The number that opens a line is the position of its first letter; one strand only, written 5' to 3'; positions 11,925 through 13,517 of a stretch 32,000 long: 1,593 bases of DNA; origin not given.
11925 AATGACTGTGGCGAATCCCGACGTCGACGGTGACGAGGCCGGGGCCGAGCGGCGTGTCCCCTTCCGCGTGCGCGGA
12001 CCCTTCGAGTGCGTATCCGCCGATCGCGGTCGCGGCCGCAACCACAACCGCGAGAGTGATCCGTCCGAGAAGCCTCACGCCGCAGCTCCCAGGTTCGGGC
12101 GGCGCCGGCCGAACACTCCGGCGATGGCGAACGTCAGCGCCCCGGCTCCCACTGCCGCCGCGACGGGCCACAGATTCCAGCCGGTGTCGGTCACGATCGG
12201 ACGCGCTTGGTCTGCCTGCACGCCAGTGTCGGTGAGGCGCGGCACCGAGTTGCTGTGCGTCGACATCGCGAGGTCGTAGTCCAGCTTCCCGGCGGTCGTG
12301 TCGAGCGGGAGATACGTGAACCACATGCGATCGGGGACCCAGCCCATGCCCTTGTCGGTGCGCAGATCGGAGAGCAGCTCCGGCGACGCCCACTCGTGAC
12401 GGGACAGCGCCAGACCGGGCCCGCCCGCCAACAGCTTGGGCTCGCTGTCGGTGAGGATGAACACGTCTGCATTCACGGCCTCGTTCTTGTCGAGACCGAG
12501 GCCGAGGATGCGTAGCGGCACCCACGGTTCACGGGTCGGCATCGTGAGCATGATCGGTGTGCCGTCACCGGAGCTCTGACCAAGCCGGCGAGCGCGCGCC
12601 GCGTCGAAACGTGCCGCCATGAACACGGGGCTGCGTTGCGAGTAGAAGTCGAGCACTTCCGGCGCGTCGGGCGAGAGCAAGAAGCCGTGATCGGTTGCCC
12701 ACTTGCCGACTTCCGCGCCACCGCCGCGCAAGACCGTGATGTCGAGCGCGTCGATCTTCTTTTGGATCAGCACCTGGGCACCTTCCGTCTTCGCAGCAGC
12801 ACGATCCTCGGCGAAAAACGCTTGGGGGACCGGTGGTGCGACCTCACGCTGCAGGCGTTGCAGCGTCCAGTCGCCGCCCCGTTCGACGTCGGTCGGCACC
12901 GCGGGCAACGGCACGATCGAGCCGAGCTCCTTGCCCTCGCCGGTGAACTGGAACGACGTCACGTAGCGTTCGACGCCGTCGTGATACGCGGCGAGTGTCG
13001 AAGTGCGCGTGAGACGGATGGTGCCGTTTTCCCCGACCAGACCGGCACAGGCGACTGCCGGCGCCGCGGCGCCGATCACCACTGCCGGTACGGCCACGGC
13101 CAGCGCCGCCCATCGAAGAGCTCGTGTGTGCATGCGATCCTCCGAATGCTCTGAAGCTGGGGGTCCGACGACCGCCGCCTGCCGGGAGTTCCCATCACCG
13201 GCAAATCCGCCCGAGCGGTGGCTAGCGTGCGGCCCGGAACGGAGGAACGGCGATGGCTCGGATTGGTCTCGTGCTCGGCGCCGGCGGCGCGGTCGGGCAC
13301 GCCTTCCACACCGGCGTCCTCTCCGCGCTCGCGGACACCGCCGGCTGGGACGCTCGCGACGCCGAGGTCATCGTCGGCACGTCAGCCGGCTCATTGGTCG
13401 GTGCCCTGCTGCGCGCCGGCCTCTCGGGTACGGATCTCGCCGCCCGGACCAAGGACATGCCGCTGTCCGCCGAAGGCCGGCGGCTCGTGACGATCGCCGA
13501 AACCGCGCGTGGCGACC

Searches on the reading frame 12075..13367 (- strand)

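Call 29: search_protein_families(library=pfam, proteins=[window:12075-13367:-], max_evalue=0.0001)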
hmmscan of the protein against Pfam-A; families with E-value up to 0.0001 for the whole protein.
window:12075-13367:- (430 aa): 1 family
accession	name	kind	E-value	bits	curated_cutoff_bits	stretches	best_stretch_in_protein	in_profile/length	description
PF10092.14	DUF2330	-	2.8e-12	46.9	24.7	1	103-288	3-199/279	Uncharacterized protein conserved in bacteria (DUF2330)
